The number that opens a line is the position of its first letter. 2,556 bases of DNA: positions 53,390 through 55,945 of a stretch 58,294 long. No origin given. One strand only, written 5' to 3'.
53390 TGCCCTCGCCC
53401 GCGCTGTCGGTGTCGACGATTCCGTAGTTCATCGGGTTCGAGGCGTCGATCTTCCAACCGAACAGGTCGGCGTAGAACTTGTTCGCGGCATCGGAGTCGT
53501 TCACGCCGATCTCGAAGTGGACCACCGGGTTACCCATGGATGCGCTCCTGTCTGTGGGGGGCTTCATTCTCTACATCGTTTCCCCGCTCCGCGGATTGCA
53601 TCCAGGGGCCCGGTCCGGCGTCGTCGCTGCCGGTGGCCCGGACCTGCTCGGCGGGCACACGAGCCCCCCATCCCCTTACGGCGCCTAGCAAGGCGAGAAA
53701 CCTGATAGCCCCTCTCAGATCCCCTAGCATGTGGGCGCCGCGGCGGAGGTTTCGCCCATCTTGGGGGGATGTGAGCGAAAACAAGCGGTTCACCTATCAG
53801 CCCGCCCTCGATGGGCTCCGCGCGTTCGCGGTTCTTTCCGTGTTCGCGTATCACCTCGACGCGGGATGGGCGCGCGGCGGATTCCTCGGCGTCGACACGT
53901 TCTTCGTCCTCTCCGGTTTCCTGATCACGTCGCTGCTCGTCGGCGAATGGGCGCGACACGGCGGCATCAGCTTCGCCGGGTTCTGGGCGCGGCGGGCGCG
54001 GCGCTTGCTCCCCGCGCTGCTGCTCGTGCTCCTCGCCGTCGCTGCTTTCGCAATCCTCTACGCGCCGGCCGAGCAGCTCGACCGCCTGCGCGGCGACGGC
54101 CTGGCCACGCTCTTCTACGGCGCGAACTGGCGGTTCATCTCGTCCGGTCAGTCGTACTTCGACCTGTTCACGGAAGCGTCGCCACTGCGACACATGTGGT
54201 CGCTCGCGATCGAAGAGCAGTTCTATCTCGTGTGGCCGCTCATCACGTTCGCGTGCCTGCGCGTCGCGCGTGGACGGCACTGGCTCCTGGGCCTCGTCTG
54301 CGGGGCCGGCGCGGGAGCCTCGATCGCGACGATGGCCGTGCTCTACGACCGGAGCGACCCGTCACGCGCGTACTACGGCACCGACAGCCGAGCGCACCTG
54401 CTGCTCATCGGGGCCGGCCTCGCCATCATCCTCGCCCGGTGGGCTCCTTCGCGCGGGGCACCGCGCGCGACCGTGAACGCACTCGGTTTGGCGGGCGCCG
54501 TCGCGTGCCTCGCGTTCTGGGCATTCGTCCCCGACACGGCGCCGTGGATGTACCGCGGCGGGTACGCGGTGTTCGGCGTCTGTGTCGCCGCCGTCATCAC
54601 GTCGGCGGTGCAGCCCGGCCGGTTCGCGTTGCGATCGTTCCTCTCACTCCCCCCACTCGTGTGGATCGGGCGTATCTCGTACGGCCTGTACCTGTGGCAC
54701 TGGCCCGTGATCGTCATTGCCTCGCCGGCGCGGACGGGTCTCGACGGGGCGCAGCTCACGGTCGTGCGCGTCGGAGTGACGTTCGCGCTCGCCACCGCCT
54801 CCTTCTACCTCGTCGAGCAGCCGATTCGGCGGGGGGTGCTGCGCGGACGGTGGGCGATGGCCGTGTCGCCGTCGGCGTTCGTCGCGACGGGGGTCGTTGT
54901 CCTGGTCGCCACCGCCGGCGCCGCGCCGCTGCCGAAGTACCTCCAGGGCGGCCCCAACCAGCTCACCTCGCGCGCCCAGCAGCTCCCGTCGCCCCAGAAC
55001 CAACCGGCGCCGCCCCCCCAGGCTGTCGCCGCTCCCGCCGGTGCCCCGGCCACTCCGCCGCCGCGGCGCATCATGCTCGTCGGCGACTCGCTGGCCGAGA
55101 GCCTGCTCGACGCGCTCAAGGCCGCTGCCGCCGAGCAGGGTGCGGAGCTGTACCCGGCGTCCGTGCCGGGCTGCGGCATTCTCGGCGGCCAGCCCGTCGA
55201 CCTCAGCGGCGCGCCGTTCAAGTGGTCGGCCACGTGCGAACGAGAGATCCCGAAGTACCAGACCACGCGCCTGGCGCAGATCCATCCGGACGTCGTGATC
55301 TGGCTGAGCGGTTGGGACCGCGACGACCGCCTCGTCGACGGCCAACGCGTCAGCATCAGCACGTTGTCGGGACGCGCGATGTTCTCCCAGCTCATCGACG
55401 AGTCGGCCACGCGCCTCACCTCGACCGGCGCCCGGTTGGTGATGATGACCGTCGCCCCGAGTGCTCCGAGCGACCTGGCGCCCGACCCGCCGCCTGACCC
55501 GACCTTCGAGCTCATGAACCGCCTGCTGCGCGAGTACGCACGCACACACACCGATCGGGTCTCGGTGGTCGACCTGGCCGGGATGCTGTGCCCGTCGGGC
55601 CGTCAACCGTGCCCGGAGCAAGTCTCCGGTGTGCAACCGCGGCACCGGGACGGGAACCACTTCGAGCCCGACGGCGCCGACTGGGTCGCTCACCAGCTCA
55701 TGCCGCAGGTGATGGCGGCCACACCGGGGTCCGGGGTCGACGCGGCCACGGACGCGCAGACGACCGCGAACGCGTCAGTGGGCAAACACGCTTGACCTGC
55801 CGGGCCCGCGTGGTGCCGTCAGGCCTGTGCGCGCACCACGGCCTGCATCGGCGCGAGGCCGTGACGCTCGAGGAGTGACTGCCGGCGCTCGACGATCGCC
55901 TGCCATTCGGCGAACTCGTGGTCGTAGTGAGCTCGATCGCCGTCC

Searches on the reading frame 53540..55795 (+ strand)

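Call 60: search_protein_families(library=pfam, proteins=[window:53540-55795:+], max_evalue=0.00001)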
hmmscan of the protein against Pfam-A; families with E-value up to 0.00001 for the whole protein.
window:53540-55795:+ (751 aa): 3 families
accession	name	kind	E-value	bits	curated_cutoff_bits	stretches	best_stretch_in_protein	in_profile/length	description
PF01757.29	Acyl_transf_3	-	2.6e-27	96.2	31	1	89-421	3-320/326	Acyltransferase domain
PF19040.6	SGNH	-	6.9e-19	69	27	1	504-721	20-247/248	SGNH domain (fused to AT3 domains)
PF04311.20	DUF459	-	8e-07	29.1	27.2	1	510-722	1-196/197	Protein of unknown function (DUF459)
